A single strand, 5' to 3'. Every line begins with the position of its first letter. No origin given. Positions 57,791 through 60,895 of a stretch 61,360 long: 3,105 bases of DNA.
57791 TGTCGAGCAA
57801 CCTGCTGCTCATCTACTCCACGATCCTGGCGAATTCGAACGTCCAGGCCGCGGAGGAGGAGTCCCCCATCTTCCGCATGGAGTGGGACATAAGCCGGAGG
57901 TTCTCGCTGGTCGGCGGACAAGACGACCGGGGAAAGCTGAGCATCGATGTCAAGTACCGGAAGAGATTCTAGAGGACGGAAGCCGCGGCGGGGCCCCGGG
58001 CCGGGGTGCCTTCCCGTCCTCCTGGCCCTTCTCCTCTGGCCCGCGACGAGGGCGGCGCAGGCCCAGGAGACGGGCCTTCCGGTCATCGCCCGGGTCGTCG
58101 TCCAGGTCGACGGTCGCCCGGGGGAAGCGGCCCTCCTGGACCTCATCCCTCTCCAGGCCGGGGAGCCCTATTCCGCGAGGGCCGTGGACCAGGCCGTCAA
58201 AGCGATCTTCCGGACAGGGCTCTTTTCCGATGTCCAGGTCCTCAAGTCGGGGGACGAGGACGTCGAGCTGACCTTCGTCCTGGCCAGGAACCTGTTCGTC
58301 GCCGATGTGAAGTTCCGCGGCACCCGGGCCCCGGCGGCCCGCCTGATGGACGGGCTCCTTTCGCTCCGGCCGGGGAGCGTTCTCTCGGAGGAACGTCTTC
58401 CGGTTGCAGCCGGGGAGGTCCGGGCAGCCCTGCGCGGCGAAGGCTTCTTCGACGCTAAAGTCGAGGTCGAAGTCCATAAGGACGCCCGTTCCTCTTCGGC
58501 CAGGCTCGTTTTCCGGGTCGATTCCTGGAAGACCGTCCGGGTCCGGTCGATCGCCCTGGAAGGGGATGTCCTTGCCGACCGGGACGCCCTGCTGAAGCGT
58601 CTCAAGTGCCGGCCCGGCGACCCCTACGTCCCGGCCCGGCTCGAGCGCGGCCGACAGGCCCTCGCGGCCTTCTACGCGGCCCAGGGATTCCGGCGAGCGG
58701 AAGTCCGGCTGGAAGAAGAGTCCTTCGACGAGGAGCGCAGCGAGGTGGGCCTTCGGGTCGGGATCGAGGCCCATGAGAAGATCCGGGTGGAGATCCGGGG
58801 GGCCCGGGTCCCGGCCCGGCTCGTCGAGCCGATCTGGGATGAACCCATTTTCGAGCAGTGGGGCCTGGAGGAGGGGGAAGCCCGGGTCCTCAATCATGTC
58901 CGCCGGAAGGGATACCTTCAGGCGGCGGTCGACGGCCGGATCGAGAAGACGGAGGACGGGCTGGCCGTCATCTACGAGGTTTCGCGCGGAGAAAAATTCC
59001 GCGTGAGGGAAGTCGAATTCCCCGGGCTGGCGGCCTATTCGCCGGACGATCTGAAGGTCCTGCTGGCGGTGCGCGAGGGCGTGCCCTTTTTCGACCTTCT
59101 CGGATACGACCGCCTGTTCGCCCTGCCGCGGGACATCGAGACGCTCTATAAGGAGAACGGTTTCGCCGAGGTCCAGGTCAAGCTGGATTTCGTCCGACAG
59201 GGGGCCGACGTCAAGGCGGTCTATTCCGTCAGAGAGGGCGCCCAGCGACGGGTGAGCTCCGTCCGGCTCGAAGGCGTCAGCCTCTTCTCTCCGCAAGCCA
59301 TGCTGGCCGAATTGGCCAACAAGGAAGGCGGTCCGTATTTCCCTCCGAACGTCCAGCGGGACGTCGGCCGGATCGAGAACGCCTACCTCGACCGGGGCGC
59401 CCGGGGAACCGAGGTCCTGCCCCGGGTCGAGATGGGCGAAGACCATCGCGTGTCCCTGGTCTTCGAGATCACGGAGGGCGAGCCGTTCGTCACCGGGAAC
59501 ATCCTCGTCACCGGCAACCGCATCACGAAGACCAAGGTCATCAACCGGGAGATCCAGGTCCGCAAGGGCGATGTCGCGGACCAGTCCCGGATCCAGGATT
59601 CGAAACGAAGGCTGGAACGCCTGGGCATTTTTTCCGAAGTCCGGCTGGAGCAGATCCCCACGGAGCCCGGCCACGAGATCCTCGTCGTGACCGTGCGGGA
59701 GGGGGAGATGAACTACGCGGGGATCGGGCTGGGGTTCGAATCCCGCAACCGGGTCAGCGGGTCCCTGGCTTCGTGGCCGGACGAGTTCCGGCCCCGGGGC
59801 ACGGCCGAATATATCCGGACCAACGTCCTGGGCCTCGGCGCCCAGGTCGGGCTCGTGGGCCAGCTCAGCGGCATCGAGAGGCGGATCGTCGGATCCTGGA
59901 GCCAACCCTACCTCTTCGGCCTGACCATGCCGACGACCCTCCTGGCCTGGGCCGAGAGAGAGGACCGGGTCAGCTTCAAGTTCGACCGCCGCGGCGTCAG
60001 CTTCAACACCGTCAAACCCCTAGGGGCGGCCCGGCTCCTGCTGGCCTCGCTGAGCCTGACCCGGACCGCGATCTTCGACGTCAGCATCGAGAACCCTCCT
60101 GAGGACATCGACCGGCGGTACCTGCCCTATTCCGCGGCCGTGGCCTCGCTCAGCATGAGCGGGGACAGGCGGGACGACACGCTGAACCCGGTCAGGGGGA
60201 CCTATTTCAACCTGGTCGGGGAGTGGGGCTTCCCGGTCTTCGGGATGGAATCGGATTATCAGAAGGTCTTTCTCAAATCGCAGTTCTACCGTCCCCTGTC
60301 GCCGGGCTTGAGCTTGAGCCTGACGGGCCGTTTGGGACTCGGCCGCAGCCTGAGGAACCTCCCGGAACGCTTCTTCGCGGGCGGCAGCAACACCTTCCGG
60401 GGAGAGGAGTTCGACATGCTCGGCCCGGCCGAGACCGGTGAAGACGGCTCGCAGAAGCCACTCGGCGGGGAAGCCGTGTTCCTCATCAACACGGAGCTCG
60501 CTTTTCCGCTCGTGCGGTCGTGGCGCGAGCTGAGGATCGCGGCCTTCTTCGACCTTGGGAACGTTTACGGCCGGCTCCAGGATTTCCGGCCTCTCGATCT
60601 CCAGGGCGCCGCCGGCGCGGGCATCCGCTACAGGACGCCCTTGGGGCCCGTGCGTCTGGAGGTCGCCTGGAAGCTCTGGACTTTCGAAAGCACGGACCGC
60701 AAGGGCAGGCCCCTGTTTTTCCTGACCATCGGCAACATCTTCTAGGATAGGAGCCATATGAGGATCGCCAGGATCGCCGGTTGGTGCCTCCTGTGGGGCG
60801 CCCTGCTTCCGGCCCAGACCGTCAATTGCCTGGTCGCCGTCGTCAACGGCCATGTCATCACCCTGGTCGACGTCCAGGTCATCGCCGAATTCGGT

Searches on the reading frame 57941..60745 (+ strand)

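Call 57: search_protein_families(library=pfam, proteins=[window:57941-60745:+], max_evalue=0.000001)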
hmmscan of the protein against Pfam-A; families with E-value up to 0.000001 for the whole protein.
window:57941-60745:+ (934 aa): 3 families
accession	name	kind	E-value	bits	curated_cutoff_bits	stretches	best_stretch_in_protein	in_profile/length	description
PF07244.20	POTRA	-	7.6e-59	196.8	21.3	3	519-588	4-79/79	Surface antigen variable number repeat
PF01103.29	Omp85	-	1.1e-36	127.5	24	1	628-932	1-323/325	Omp85 superfamily domain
PF08479.16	POTRA_2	-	9.5e-07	29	24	0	438-486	3-51/76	POTRA domain, ShlB-type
